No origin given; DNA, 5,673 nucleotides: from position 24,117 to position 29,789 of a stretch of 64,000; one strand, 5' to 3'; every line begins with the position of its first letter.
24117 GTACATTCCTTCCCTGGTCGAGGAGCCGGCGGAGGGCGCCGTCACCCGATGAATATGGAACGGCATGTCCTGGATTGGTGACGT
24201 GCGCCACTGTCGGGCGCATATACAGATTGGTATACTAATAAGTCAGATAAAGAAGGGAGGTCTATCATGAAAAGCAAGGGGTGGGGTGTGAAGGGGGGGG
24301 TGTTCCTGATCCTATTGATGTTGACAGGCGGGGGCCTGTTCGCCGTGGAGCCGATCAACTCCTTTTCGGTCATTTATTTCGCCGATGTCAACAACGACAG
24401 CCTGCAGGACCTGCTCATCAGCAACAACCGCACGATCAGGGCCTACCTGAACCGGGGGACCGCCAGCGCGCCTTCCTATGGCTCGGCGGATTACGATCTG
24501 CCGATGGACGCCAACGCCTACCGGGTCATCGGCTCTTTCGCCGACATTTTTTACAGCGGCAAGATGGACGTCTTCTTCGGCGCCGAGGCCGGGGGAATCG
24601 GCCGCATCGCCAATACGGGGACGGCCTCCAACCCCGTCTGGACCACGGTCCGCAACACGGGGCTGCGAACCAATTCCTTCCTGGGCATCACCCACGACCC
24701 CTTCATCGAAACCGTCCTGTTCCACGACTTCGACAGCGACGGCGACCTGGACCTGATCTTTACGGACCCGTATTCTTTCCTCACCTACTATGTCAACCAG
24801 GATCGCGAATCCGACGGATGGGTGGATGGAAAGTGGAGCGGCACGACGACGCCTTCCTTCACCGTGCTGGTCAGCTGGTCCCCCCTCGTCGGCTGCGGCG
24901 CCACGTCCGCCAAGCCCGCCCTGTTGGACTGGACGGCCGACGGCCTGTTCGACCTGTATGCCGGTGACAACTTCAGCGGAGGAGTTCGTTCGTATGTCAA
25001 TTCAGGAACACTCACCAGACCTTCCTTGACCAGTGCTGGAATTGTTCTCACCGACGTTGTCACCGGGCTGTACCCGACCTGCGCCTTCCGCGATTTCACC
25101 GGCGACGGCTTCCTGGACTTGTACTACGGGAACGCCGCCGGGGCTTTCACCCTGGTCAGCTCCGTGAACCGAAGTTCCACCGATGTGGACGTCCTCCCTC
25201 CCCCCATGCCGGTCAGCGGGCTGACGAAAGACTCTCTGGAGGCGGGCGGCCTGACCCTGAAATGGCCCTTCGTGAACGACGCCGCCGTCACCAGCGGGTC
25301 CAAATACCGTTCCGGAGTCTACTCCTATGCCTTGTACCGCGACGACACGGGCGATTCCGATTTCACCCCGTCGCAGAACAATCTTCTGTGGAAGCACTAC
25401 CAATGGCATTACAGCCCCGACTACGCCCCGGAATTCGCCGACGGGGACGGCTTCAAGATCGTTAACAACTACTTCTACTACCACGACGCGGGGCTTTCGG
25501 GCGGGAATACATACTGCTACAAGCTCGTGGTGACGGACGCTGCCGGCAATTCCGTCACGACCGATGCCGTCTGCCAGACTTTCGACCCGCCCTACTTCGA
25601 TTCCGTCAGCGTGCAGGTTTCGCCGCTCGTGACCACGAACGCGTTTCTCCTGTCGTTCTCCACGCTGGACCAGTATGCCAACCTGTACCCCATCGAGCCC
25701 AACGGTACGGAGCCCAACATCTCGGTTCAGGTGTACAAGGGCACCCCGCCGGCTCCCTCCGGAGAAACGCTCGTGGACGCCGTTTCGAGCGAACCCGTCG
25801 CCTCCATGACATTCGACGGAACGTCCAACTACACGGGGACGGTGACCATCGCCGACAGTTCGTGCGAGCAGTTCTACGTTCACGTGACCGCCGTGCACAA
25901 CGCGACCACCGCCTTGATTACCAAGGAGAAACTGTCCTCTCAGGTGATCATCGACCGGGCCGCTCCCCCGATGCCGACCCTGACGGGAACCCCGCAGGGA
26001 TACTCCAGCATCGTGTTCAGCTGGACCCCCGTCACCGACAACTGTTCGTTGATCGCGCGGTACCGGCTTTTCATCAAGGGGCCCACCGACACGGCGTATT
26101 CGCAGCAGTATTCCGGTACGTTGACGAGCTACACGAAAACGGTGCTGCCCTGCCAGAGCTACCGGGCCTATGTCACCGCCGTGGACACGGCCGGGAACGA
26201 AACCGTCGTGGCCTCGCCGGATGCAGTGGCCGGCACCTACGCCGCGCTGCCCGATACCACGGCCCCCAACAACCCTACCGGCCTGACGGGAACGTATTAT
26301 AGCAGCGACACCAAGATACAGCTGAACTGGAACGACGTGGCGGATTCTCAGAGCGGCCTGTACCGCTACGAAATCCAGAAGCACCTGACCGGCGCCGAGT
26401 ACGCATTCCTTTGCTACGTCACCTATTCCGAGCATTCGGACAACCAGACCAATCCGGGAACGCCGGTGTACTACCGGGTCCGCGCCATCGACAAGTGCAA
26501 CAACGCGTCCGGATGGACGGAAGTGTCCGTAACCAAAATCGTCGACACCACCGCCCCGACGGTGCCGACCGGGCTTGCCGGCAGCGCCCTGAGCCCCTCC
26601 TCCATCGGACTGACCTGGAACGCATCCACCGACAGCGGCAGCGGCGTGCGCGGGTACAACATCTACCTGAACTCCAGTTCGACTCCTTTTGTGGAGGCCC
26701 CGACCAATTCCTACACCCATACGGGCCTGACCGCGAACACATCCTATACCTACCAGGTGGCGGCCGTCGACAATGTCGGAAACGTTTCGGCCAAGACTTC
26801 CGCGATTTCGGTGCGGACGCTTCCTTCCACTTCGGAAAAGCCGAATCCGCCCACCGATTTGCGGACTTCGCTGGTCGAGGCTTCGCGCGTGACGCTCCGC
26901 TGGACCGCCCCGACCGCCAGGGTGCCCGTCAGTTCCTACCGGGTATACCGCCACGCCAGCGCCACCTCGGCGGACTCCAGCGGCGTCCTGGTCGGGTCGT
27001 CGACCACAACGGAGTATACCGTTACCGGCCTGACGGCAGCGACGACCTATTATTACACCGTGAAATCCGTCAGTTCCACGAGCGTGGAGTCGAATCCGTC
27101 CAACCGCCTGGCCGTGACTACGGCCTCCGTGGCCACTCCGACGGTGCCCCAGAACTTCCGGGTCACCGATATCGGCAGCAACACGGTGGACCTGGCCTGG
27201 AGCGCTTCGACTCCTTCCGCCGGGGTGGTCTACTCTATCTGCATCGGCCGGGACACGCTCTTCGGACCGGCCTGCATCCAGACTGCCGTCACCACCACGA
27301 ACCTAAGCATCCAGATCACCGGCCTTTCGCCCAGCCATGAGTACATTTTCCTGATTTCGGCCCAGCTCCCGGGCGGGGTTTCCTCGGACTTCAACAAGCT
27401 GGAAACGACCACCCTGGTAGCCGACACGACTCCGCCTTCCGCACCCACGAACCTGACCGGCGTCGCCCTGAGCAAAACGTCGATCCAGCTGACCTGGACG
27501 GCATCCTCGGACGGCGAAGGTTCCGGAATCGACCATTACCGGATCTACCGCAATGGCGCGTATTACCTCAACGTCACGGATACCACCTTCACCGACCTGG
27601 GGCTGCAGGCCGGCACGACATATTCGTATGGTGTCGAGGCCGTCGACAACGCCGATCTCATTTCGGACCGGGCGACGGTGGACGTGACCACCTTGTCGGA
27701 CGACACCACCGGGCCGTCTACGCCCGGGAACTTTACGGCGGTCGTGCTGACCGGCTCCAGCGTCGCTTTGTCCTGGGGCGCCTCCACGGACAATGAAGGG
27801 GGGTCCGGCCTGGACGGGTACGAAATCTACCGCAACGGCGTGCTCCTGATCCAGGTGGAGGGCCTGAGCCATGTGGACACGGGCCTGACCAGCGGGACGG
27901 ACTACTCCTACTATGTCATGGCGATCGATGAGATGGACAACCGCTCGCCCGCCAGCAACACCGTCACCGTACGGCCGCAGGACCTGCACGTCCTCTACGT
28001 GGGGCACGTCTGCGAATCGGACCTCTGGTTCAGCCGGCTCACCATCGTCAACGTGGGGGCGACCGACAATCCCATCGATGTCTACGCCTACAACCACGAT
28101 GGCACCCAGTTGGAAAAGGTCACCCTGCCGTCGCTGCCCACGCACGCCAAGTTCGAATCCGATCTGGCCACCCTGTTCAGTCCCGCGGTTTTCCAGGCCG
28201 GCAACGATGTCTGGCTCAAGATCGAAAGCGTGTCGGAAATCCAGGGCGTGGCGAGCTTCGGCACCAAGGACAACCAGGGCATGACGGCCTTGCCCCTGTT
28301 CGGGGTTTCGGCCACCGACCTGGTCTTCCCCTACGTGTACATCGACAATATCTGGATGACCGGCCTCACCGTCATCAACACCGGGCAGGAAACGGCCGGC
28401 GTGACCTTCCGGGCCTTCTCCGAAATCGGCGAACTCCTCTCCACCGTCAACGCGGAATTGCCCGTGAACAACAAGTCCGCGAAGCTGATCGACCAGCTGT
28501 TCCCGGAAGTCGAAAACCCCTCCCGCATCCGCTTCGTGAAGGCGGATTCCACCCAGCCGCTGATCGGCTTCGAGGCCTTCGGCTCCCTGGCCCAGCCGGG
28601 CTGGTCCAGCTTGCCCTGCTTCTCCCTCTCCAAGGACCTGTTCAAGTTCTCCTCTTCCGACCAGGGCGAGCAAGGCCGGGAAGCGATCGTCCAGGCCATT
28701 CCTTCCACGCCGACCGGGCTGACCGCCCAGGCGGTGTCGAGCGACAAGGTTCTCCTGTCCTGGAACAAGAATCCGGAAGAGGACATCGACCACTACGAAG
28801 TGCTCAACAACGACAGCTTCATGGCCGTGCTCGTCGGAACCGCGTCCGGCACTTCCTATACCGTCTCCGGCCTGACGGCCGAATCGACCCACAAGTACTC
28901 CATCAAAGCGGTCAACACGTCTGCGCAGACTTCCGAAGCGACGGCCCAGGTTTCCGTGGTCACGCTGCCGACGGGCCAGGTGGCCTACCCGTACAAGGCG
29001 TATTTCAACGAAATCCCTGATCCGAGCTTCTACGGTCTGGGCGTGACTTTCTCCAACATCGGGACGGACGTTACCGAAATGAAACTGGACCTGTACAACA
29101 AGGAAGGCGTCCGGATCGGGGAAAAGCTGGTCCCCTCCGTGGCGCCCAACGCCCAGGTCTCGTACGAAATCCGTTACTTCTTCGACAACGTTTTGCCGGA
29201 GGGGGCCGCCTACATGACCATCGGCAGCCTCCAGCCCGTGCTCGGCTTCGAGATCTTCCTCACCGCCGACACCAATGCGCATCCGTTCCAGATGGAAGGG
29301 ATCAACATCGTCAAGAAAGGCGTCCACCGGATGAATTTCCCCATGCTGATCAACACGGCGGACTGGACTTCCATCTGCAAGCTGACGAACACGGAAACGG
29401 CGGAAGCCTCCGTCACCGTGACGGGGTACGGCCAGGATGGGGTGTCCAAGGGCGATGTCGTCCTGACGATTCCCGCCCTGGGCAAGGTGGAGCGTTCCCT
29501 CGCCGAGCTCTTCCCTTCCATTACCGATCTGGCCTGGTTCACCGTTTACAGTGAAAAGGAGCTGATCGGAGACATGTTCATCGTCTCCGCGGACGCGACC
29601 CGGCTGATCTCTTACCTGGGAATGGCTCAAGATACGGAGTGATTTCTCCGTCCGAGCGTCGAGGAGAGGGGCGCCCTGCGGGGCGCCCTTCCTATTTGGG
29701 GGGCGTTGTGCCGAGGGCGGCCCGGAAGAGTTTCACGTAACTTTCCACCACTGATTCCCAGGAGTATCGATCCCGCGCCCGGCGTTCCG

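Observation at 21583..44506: Unrecognised ~100-aa module repeated 2-4 times at the C-termini of three different giant secreted proteins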

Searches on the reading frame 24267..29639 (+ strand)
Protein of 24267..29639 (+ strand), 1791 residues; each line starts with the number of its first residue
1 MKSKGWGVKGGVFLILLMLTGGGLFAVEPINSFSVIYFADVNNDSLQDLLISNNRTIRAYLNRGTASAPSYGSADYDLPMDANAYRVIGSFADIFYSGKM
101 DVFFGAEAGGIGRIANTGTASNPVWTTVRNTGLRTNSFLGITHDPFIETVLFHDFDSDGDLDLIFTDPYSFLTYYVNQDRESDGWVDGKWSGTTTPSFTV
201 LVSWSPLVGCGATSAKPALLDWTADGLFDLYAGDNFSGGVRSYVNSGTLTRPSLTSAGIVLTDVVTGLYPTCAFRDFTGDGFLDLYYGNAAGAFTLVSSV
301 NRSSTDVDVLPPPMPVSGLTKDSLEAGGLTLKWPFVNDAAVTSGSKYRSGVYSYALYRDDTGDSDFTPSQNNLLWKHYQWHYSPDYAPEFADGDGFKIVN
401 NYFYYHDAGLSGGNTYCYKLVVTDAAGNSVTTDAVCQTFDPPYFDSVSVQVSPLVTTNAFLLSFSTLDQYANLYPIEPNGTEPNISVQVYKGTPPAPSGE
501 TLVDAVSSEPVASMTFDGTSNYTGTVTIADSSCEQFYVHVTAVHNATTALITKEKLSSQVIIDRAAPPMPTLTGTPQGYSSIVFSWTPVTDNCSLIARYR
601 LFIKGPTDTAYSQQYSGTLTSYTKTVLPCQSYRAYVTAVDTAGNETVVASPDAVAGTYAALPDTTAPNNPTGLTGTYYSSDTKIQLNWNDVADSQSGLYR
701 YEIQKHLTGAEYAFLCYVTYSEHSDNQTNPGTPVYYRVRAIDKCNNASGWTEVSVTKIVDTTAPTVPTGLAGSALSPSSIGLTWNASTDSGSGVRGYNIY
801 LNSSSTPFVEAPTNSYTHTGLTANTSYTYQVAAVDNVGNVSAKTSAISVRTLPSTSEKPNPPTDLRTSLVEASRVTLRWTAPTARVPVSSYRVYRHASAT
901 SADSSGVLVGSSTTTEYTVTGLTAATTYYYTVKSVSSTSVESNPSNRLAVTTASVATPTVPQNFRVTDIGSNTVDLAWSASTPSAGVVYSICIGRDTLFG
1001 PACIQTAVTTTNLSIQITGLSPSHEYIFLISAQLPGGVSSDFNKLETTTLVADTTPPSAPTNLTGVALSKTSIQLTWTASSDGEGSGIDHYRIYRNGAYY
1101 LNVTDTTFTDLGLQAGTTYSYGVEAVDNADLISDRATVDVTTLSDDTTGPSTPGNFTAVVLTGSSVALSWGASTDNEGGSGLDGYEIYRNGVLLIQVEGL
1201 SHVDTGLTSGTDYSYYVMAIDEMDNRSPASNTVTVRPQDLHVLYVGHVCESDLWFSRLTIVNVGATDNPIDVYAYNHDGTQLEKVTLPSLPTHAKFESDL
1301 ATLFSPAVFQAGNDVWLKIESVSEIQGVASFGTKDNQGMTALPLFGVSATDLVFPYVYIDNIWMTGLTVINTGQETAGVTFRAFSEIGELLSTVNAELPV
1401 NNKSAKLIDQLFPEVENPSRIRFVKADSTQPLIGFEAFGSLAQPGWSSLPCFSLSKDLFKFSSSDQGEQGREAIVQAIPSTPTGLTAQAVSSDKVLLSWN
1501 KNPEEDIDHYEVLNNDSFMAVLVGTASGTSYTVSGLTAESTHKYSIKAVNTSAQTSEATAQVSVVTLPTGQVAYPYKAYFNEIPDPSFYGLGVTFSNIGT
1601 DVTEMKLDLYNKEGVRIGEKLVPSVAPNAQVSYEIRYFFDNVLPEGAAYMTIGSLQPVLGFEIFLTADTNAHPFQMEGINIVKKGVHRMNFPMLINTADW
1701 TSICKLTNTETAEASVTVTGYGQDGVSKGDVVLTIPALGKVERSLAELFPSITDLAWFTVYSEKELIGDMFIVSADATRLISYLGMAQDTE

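Call 6: search_protein_families(library=pfam, proteins=[window:24267-29639:+], max_evalue=0.01)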
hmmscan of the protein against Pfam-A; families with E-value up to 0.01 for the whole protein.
window:24267-29639:+ (1791 aa): 5 families
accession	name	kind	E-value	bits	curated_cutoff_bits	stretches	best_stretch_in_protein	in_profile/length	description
PF00041.27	fn3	-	6.2e-55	183.8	25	6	767-842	3-76/84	Fibronectin type III domain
PF13517.12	FG-GAP_3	-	2.1e-10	41.5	26.9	2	221-286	1-60/61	FG-GAP-like repeat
PF25788.1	Ig_Rha78A_N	-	5.5e-07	30.2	27.4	0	870-953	15-102/105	Rha78A-like, N-terminal immunoglobulin domain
PF16656.11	Pur_ac_phosph_N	-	6.7e-06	27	30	1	862-938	1-85/93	Purple acid Phosphatase, N-terminal domain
PF25059.1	FN3_DSCAM-DSCAML_C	-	0.0036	18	39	0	811-859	42-87/89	DSCAM/DSCAML C-terminal Fn3-like domain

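Call 7: search_protein_families(library=ncbifam, proteins=[window:24267-29639:+], max_evalue=0.01)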
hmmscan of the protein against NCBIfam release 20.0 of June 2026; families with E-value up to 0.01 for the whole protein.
window:24267-29639:+ (1791 aa): 3 families
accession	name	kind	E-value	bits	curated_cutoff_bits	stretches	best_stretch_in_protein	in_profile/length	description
NF041611.1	exoglucan_CbhB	equivalog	6.1e-102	342.3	1950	6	1019-1237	666-886/997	exoglucanase CbhB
NF045522.1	MXAN_2561_fam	equivalog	0.00079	19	150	0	1205-1238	226-259/304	MXAN_2561 family MXYO-CTERM-anchored protein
NF047446.1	barrel_OmpL47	domain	0.00088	19.7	40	1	785-846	10-64/68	OmpL47-type beta-barrel domain-containing protein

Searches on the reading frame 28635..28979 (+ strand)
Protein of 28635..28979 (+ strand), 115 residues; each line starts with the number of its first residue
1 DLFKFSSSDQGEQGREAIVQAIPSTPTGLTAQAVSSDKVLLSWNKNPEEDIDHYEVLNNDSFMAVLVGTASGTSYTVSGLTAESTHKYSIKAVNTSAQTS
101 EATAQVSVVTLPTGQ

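Call 87: search_protein_families(library=pfam, proteins=[window:28635-28979:+], max_evalue=1)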
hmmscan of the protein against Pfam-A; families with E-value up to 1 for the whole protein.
window:28635-28979:+ (115 aa): 5 families
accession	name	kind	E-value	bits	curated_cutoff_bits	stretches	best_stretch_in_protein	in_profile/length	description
PF00041.27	fn3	-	1.5e-09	38.4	25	1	24-102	1-77/84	Fibronectin type III domain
PF21910.2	GH85_C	-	0.00045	21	27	1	38-104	18-88/95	GH85 endohexosaminidases, C-terminal domain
PF07679.22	I-set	-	0.005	17.3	23.7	1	29-108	20-90/90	Immunoglobulin I-set domain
PF19081.6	Ig_7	-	0.043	14.6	27.3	1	23-112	1-84/84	Ig-like domain CHU_C associated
PF22408.1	PsV_CP_C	-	0.14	12.8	27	1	23-51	13-41/52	PsV, capsid protein, C-terminal domain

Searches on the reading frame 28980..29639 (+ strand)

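Call 16: search_protein_families(library=pfam, proteins=[window:28980-29639:+], max_evalue=10)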
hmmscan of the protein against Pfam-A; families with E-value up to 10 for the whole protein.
window:28980-29639:+ (220 aa): 1 family
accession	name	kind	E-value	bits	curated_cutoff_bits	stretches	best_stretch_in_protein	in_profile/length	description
PF18986.5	DUF5719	-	0.0015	18.1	26.2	1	120-184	55-121/319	Family of unknown function (DUF5719)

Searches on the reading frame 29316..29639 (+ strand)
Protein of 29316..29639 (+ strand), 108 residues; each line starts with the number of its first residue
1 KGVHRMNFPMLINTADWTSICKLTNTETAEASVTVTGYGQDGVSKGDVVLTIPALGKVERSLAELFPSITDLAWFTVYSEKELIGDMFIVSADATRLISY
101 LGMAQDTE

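Call 16: search_protein_families(library=pfam, proteins=[window:29316-29639:+], max_evalue=10)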
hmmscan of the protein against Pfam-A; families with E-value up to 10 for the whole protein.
window:29316-29639:+ (108 aa): 1 family
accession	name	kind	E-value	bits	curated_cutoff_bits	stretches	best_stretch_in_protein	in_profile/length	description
PF18986.5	DUF5719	-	0.00047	19.8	26.2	1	8-72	55-121/319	Family of unknown function (DUF5719)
